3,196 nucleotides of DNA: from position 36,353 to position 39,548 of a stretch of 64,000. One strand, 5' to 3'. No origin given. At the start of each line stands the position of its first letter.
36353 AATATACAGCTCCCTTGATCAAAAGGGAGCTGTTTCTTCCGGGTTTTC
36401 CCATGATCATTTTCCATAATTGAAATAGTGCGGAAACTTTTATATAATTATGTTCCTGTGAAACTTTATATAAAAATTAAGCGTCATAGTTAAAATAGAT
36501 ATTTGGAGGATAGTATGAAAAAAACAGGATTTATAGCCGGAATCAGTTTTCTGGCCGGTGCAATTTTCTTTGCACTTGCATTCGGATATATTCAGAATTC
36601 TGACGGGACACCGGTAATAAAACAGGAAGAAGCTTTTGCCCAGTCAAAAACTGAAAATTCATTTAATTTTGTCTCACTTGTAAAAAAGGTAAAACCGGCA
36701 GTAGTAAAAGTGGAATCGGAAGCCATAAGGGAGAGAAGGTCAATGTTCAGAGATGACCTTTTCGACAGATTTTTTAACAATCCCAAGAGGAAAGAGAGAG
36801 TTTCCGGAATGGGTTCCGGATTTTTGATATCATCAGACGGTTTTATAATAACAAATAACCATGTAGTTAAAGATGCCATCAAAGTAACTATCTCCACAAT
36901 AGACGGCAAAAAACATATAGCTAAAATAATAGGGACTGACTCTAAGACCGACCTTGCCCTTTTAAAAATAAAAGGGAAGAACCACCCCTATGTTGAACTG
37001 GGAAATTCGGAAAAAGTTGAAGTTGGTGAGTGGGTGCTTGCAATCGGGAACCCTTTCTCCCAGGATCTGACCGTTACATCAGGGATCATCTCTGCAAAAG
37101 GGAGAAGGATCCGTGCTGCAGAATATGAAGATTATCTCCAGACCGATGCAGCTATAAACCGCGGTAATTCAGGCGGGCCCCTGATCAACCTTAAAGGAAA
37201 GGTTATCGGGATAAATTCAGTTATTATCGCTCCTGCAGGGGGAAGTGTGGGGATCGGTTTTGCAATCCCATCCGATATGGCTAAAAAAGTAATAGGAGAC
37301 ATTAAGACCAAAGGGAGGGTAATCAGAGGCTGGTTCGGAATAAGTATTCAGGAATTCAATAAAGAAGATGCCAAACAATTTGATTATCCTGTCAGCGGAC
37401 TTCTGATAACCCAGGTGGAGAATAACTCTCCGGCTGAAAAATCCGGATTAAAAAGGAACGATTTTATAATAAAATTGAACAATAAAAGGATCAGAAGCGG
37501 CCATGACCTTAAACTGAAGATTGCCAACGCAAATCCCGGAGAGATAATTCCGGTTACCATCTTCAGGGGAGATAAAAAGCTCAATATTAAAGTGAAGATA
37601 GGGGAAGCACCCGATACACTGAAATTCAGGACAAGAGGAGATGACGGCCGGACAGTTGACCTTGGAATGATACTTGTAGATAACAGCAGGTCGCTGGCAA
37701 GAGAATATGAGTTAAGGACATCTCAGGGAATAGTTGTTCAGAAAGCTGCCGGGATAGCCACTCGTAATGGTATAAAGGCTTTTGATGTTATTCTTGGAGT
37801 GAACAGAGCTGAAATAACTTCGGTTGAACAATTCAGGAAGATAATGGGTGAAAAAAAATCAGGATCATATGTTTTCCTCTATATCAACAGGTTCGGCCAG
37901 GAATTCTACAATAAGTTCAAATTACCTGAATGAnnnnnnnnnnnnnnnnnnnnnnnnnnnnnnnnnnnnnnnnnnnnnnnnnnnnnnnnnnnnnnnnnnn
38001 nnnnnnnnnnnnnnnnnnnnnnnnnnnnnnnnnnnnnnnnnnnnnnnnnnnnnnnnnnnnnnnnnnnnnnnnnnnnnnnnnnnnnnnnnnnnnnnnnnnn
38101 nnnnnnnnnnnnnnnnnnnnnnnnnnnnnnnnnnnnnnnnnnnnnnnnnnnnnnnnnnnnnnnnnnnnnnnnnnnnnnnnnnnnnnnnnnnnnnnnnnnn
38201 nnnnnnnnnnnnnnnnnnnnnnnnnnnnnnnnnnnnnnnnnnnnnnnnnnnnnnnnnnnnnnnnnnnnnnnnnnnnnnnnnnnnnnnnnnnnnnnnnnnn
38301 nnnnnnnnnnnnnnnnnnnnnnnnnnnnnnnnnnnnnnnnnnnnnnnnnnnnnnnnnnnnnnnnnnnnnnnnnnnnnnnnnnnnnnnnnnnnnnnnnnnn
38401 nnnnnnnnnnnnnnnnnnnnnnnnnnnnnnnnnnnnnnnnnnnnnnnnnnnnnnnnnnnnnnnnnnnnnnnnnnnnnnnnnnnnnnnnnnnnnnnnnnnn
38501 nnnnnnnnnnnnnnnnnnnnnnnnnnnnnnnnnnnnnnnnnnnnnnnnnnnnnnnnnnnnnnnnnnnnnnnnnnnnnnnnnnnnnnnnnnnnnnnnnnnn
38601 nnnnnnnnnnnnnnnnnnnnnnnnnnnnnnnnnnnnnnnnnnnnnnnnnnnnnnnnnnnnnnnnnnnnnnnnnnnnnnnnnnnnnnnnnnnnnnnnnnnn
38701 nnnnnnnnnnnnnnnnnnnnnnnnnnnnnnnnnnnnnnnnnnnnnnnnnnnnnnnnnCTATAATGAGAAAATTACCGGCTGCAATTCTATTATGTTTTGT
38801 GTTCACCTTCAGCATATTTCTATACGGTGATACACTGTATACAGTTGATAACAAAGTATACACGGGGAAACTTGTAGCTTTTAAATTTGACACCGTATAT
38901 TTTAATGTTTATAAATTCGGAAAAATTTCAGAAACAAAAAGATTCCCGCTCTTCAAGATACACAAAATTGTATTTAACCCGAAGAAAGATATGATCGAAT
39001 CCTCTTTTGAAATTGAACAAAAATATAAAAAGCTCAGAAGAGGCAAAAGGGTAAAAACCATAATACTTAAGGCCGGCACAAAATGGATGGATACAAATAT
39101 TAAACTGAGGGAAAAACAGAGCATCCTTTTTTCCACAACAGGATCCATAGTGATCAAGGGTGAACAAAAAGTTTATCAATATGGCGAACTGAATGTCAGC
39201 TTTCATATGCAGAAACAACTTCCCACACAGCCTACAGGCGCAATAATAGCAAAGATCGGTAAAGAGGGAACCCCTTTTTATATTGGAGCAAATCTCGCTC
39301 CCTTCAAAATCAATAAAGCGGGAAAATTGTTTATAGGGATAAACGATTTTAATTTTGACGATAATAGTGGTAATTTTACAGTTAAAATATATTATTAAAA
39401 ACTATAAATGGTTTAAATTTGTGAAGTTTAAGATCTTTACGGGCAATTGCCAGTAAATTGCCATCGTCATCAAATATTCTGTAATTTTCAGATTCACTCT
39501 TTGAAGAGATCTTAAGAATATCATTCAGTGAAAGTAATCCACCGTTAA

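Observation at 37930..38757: DapF-fold protein translationally coupled to htrA has both catalytic cysteines replaced by serine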

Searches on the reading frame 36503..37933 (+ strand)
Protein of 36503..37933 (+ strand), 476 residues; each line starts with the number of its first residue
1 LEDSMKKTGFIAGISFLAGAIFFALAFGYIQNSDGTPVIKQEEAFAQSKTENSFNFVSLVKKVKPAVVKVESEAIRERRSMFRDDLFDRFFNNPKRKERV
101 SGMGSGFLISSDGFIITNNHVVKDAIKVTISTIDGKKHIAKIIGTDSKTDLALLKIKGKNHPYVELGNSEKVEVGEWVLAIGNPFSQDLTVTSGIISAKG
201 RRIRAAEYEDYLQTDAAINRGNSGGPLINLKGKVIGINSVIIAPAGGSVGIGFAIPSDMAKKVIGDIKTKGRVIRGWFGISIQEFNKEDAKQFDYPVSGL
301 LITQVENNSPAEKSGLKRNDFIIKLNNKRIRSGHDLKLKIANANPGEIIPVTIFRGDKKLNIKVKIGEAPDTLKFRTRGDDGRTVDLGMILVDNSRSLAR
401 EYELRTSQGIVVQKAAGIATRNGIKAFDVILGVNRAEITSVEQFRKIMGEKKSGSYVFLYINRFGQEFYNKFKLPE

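Call 3: search_protein_families(library=pfam, proteins=[window:36503-37933:+], max_evalue=0.01)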
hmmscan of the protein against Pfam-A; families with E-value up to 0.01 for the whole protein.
window:36503-37933:+ (476 aa): 8 families
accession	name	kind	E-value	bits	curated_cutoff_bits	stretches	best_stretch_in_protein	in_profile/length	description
PF13365.12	Trypsin_2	-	1.4e-35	123.6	27.6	1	104-237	1-144/144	Trypsin-like peptidase domain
PF00089.32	Trypsin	-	4.1e-23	82.8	20.6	1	103-264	26-220/220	Trypsin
PF13180.12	PDZ_2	-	1.7e-20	73.6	27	2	287-366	12-80/80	PDZ domain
PF00595.29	PDZ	-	2.2e-15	57.2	23.2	1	272-353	7-80/81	PDZ domain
PF17820.7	PDZ_6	-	7.3e-13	48.5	27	1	302-351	2-50/54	PDZ domain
PF10459.15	Peptidase_S46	-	1.1e-05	24.8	22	0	100-127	45-72/698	Peptidase S46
PF12812.13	PDZ_1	-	5e-05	23.7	28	0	387-448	11-72/78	PDZ-like domain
PF04495.20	GRASP55_65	-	0.0039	17.9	27.7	0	300-344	45-90/138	GRASP55/65 PDZ-like domain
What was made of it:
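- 36503..37933 (+): htrA/degP-type serine protease (Trypsin_2 plus 2 PDZ), upstream gene of the operon. Pfam (call 3).
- Checked: It shares the 4 nt ATGA (37930-37933) with the stop of the 476-aa HtrA/DegP-type ORF 36503-37933, which carries Trypsin_2 and two PDZ domains (call 3).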

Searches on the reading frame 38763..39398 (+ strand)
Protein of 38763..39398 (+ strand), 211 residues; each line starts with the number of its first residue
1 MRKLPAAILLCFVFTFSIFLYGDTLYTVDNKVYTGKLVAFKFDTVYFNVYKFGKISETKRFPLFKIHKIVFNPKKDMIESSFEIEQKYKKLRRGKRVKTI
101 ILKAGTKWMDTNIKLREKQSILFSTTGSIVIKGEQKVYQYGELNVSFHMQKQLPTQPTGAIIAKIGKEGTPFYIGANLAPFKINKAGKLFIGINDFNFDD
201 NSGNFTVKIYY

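Call 3: search_protein_families(library=pfam, proteins=[window:38763-39398:+], max_evalue=0.01)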
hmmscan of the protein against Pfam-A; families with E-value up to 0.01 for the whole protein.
window:38763-39398:+ (211 aa): 0 families

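Call 53: search_protein_families(library=ncbifam, proteins=[window:38763-39398:+], max_evalue=0.00001)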
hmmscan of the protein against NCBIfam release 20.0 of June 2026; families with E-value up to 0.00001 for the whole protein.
window:38763-39398:+ (211 aa): 0 families
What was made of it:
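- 38763..39398 (+): 211-aa protein with a hydrophobic N-terminus (probably secreted), 5 nt downstream; no known family. No Pfam or NCBIfam hit (calls 3, 53).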
